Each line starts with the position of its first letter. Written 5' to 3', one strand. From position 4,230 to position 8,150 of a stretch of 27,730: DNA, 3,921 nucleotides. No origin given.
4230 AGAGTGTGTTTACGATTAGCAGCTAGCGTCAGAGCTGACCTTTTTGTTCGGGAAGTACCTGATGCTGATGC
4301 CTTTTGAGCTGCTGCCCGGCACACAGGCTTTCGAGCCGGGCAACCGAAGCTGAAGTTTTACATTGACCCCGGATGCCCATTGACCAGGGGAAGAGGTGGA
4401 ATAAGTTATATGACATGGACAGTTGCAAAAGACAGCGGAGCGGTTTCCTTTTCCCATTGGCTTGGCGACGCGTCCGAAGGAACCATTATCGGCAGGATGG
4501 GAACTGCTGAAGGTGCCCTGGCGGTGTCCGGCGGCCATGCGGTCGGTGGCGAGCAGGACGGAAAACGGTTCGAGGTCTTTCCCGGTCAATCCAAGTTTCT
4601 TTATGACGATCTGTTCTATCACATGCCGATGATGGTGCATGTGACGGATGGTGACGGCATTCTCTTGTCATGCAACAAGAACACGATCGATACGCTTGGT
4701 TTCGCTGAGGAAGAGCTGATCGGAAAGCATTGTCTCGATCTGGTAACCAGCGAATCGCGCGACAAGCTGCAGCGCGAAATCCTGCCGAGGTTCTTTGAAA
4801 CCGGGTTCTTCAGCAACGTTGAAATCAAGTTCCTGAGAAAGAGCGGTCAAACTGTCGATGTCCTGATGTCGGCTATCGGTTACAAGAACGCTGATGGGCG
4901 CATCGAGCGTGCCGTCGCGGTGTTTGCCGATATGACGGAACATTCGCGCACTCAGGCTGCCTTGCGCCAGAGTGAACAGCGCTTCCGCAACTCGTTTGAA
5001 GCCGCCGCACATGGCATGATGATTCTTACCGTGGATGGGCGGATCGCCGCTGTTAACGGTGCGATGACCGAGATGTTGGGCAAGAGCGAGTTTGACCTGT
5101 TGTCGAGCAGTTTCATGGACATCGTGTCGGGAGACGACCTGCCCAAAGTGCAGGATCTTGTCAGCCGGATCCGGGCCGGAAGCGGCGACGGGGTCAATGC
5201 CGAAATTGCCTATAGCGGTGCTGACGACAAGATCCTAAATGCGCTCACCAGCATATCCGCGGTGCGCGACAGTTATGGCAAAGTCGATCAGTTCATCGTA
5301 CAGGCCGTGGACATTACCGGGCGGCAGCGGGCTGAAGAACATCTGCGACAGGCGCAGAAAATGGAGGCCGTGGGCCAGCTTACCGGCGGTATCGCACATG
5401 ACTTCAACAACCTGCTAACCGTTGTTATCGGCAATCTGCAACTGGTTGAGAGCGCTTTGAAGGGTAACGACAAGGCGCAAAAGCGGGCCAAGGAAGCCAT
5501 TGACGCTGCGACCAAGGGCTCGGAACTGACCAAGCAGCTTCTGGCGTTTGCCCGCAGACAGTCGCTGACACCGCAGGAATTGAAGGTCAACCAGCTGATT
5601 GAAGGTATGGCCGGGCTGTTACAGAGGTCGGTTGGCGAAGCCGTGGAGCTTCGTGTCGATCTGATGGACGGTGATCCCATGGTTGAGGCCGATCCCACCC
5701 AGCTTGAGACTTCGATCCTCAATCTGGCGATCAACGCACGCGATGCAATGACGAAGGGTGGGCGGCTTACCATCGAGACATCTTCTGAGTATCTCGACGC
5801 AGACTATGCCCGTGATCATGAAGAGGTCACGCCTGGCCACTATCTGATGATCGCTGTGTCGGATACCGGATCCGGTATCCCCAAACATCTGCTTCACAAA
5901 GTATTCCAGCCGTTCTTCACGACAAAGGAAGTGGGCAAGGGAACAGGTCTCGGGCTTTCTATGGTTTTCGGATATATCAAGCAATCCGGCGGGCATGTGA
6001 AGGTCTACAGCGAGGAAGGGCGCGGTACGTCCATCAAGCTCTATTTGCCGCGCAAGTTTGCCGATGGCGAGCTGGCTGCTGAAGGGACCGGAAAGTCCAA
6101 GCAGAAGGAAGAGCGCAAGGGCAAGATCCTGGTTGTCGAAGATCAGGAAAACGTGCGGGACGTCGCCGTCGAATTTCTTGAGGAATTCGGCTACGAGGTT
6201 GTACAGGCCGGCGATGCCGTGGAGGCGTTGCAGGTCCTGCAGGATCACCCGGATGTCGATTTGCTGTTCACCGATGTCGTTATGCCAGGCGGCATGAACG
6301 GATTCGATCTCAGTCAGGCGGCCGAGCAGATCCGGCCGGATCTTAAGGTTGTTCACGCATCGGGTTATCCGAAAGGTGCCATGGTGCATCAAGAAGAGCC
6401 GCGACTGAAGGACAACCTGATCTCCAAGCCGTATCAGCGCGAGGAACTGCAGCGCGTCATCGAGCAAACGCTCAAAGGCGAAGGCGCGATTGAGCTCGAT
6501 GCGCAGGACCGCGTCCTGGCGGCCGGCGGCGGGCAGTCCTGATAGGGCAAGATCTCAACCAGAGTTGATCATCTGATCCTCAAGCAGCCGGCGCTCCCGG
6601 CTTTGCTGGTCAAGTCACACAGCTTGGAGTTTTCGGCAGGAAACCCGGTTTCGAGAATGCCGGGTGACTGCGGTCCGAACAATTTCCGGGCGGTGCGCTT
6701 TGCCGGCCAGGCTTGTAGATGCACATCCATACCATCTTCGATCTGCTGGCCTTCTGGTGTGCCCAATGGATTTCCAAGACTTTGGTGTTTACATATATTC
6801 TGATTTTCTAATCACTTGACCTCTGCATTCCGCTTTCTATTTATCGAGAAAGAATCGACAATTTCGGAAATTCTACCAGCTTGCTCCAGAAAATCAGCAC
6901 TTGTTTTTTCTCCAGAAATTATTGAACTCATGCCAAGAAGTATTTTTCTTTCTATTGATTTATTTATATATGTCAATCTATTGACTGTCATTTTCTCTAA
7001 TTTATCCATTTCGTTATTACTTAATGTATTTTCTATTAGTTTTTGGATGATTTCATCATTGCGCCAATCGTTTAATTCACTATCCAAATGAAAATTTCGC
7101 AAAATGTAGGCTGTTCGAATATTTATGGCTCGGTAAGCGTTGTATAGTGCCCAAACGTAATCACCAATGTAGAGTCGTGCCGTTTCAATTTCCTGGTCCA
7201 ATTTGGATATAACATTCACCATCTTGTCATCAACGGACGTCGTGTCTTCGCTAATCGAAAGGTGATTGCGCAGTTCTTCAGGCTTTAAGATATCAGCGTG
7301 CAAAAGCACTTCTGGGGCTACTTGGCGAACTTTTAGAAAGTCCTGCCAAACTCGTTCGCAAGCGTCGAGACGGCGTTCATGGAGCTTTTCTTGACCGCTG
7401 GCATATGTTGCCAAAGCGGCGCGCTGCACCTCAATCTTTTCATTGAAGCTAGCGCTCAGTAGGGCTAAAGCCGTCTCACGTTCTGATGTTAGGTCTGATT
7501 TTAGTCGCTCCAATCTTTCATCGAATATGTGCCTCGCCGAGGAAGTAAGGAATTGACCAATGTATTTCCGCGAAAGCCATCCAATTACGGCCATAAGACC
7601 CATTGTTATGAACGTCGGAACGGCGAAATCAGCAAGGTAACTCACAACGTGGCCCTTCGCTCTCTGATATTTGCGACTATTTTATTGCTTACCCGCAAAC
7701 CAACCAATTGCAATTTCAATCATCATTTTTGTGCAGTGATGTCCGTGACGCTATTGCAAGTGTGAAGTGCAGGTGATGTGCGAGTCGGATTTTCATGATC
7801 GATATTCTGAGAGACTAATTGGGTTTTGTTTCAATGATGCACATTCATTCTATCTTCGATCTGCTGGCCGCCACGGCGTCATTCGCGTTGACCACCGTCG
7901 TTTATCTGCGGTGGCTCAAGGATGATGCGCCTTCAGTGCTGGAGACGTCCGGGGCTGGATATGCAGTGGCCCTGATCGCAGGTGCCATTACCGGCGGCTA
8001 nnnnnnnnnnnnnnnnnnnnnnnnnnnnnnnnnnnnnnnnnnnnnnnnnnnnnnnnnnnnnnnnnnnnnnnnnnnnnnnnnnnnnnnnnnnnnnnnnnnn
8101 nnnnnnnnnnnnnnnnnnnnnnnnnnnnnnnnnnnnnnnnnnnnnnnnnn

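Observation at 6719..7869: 1.1-kb AT-rich insertion flanked by 33-bp direct repeats that duplicate the start codon and first 11 codons of the Lgt-like gene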

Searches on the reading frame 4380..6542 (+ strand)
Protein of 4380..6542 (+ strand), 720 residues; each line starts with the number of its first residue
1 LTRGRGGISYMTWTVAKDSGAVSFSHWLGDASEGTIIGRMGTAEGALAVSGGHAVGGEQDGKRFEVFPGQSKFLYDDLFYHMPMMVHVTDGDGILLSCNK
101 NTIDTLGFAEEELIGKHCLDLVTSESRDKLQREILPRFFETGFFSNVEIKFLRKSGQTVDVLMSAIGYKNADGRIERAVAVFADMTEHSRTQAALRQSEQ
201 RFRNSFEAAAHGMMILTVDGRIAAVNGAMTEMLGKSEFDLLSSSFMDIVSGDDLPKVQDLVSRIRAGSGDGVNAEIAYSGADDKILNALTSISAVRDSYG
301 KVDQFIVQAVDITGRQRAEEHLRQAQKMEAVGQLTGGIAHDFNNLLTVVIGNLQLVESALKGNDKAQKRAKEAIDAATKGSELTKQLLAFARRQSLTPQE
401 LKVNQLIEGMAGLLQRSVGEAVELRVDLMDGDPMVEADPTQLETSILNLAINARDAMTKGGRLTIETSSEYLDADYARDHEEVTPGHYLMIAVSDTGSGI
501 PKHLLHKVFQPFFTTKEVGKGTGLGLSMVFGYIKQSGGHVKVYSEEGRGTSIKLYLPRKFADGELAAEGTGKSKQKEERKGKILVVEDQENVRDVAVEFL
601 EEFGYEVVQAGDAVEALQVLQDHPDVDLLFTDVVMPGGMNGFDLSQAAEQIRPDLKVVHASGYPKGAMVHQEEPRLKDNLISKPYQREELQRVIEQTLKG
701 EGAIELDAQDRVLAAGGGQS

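Call 6: search_protein_families(library=pfam, proteins=[window:4380-6542:+], max_evalue=0.01)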
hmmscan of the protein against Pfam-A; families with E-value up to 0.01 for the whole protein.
window:4380-6542:+ (720 aa): 9 families
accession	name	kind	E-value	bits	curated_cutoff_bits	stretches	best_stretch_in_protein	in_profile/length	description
PF13426.13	PAS_9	-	5.5e-26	91.3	27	2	84-187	2-103/103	PAS domain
PF00989.32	PAS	-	7.7e-24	84.3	22.6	2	76-184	4-112/113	PAS fold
PF02518.31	HATPase_c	-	3.4e-20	73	26.4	1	438-558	2-109/111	Histidine kinase-, DNA gyrase B-, and HSP90-like ATPase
PF08448.16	PAS_4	-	1.5e-19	70.7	23.1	2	81-189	3-109/110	PAS fold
PF00072.30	Response_reg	-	3.8e-16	59.7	30.2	1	583-694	1-110/111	Response regulator receiver domain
PF08447.18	PAS_3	-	2.2e-14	53.9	25.6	2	96-181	2-88/89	PAS fold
PF13188.13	PAS_8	-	6.9e-09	35.7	21.8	1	200-254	1-52/65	PAS domain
PF00512.31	HisKA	-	1.3e-07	32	26.9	1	332-395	3-65/66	His Kinase A (phospho-acceptor) domain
PF24820.1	Diguanyl_cycl_sensor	-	7.7e-05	23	28.1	0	81-163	4-91/109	Diguanylate cyclase-like sensor domain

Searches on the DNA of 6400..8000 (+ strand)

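Call 63: search_rna_families(source=window, start=6400, end=8000, threshold=evalue, max_evalue=1)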
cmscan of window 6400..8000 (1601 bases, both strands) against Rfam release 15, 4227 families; matches with E-value up to 1: 0.
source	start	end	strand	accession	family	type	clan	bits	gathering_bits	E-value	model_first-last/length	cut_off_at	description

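Call 64: search_dna_similar(query=window:6700-7880:+, collection=plasmids, mode=distant, max_evalue=0.01)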
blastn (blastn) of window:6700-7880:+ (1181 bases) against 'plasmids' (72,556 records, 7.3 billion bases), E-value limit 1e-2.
No match.
